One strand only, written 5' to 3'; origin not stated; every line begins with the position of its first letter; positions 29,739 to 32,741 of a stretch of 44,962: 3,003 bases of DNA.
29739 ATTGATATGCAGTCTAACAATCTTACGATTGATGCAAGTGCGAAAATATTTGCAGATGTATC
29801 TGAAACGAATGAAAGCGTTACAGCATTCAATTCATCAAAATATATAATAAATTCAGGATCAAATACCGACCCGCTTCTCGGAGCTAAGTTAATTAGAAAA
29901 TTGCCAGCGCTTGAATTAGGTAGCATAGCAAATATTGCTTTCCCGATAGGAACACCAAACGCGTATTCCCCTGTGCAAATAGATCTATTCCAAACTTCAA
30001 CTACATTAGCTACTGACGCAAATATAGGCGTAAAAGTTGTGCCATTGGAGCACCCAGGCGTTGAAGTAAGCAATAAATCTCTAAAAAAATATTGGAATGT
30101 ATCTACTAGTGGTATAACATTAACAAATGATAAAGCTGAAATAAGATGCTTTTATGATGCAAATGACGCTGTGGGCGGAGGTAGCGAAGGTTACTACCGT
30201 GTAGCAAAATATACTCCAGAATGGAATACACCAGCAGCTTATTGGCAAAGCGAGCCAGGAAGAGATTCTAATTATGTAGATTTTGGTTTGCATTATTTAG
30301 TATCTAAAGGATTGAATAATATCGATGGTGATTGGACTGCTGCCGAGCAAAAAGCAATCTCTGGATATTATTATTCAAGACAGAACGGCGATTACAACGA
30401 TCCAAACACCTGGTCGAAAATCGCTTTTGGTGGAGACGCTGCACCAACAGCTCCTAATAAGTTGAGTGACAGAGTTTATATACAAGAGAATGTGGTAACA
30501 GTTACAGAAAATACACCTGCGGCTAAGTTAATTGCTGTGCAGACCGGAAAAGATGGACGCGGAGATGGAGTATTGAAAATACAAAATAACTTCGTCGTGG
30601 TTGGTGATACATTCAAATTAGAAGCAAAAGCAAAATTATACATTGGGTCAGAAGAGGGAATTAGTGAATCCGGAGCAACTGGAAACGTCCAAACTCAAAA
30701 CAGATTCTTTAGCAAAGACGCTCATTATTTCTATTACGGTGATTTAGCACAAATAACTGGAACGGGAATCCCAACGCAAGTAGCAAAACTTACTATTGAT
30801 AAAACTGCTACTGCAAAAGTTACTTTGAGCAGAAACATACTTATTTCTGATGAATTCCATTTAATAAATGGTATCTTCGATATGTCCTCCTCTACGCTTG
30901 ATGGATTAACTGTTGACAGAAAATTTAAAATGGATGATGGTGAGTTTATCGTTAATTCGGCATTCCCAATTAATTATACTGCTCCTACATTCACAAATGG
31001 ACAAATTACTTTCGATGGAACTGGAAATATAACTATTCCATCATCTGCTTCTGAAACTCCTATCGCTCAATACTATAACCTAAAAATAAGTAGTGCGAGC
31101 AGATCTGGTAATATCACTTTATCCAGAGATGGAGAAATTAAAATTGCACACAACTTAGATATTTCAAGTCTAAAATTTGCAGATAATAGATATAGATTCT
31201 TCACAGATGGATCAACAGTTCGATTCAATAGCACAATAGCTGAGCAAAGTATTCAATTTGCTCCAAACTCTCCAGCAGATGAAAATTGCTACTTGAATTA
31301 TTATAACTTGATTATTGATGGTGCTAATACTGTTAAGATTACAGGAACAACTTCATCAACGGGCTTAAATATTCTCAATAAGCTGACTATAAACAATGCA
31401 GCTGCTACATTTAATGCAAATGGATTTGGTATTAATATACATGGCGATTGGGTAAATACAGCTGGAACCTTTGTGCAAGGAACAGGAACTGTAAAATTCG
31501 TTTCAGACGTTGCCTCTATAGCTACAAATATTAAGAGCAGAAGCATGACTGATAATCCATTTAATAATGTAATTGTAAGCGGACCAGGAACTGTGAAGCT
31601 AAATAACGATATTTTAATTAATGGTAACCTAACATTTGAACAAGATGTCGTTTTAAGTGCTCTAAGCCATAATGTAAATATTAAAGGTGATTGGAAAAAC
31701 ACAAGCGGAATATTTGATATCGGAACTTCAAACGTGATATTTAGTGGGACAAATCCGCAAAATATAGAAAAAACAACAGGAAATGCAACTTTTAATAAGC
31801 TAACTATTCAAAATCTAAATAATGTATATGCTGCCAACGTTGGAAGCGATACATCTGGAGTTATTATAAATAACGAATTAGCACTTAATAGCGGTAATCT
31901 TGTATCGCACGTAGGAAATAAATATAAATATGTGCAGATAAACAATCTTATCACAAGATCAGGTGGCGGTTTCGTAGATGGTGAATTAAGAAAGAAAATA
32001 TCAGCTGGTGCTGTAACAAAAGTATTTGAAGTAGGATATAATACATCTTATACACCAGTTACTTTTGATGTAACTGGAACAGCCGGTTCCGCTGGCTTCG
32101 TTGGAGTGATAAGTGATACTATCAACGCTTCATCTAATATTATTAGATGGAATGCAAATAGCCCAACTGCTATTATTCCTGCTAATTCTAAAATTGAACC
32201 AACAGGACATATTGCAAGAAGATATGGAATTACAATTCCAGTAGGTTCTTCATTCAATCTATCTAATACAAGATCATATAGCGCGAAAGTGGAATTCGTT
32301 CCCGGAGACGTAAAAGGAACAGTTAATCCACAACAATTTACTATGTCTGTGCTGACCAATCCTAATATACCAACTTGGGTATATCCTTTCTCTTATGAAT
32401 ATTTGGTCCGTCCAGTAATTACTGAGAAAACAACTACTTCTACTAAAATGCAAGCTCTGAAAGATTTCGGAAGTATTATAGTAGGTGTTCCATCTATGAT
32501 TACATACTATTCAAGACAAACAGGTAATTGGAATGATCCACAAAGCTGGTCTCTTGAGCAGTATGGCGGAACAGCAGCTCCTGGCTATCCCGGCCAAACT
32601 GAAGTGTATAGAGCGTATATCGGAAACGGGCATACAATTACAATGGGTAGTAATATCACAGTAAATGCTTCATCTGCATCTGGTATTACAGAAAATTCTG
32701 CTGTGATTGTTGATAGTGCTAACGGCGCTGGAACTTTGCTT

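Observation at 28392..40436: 4014-aa protein assembled from six divergent ~470-710-aa super-repeats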

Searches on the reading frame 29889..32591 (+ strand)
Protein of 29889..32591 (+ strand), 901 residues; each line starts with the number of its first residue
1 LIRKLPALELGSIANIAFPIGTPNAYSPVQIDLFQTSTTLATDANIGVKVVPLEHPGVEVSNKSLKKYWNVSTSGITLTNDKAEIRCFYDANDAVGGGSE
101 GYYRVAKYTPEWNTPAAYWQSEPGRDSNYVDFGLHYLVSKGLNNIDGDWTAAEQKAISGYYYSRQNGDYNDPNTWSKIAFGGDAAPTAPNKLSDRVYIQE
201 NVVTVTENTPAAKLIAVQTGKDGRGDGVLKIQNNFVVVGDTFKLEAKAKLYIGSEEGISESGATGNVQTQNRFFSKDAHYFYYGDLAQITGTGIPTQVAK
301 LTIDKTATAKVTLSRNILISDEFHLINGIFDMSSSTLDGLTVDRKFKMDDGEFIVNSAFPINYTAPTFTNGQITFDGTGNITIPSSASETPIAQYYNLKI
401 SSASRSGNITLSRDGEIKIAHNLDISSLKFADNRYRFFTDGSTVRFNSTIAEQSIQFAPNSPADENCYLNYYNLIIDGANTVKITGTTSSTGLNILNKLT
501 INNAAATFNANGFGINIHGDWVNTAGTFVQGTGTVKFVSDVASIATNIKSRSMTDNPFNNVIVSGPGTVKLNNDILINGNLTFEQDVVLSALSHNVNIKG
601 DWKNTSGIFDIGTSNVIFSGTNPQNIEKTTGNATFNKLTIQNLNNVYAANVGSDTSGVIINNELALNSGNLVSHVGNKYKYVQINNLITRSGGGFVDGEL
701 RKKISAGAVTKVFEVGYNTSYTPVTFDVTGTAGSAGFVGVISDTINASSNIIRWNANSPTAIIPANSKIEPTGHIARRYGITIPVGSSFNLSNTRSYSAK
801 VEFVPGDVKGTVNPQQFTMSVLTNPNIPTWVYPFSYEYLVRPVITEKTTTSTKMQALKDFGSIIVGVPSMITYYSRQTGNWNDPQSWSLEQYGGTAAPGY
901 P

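Call 12: find_homologous_proteins(query=window:29889-32591:+, max_evalue=0.001)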
Query window:29889-32591:+ (901 aa): 7 proteins with E <= 0.001 among 8000 candidates.
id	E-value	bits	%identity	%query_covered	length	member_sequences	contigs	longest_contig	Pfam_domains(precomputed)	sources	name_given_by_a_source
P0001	4.1e-198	679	40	100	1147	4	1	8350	-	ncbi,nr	ncbi:MAG TPA: hypothetical protein P5545_04450, partial [Bacteroidota bacterium]|nr:hypothetical pro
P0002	3.7e-162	560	44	69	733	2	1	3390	-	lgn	-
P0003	1.3e-113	399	33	99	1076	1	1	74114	-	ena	-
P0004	1.0e-10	59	32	23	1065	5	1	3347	-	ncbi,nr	ncbi:MAG TPA: hypothetical protein PK937_15935, partial [bacterium]|nr:hypothetical protein [bacteri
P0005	4.3e-7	47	39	9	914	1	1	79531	PF18962.8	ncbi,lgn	-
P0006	4.4e-7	47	44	11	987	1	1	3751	-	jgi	jgi:hypothetical protein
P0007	5.5e-7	46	36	14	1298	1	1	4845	PF18962.8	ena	-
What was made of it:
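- Tried and rejected: A 901-aa piece found only 7 proteins, because the word index saturated (call 12).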

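Call 17: find_encoding_contigs(protein=P0003, flank=10000, max_places=3)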
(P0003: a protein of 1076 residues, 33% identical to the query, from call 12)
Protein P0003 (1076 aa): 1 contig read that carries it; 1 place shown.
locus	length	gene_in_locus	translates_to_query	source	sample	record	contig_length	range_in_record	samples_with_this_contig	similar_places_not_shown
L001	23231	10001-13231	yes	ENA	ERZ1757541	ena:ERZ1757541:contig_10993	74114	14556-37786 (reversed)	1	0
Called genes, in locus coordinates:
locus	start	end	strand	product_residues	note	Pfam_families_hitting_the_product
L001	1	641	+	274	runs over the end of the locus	PF07690:MFS_1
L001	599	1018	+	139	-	PF07690:MFS_1 (weak)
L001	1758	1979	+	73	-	-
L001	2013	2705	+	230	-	-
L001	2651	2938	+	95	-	-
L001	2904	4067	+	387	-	-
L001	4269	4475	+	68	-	-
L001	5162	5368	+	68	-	PF10047:DUF2281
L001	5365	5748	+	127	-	PF01850:PIN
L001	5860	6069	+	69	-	PF18506:RelB-like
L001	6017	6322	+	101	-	PF05016:ParE_toxin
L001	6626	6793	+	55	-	-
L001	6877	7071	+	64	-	PF10049:DUF2283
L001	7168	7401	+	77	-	PF14076:DUF4258 (weak)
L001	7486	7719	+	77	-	PF15731:MqsA_antitoxin (weak)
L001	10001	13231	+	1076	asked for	-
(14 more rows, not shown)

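Call 18: find_encoding_contigs(protein=P0001, flank=10000, max_places=3)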
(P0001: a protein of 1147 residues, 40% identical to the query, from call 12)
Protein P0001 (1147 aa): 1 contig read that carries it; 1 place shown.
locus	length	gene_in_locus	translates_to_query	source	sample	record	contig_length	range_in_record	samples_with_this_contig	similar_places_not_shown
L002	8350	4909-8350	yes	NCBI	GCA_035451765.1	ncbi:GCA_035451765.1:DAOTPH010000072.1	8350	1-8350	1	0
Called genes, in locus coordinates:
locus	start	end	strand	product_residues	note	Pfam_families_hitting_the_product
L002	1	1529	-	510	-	PF00171:Aldedh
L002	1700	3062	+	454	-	PF26696:PTL_trimer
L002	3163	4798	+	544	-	-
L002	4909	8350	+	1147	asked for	?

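Call 57: search_protein_families(library=pfam, proteins=[L002:1700-3061:+], max_evalue=10)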
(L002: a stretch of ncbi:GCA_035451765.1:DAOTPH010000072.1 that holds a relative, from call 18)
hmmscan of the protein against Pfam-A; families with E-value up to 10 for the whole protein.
L002:1700-3061:+ (454 aa): 3 families
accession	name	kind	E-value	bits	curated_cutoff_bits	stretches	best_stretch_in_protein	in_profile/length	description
PF25119.1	HSNSD_N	-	0.096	12.7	27.4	1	374-407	116-149/215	Heparan sulfate-N-deacetylase, N-terminal domain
PF17138.9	DUF5111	-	0.1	12.9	31.9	1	374-426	28-80/122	Domain of unknown function (DUF5111)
PF11504.14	Colicin_Ia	-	0.49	11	25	1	221-250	34-62/72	Colicin Ia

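Call 66: search_protein_families(library=pfam, proteins=[P0007, P0006, P0005], max_evalue=0.001)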
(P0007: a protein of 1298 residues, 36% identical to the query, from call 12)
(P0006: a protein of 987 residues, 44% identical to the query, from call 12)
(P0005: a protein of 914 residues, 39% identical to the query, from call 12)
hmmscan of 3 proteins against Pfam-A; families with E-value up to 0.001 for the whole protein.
P0007 (1298 aa): 2 families
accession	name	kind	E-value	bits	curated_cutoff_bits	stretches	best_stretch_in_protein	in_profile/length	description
PF18962.6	Por_Secre_tail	-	8.7e-08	32.8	27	1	1219-1295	2-74/75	Secretion system C-terminal sorting domain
PF10162.14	G8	-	3.4e-05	24.2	22.9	0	56-91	6-40/124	G8 domain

P0006 (987 aa): 0 families

P0005 (914 aa): 1 family
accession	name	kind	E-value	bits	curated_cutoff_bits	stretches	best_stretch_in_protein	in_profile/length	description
PF18962.6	Por_Secre_tail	-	8.3e-15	55.3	27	1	842-911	1-73/75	Secretion system C-terminal sorting domain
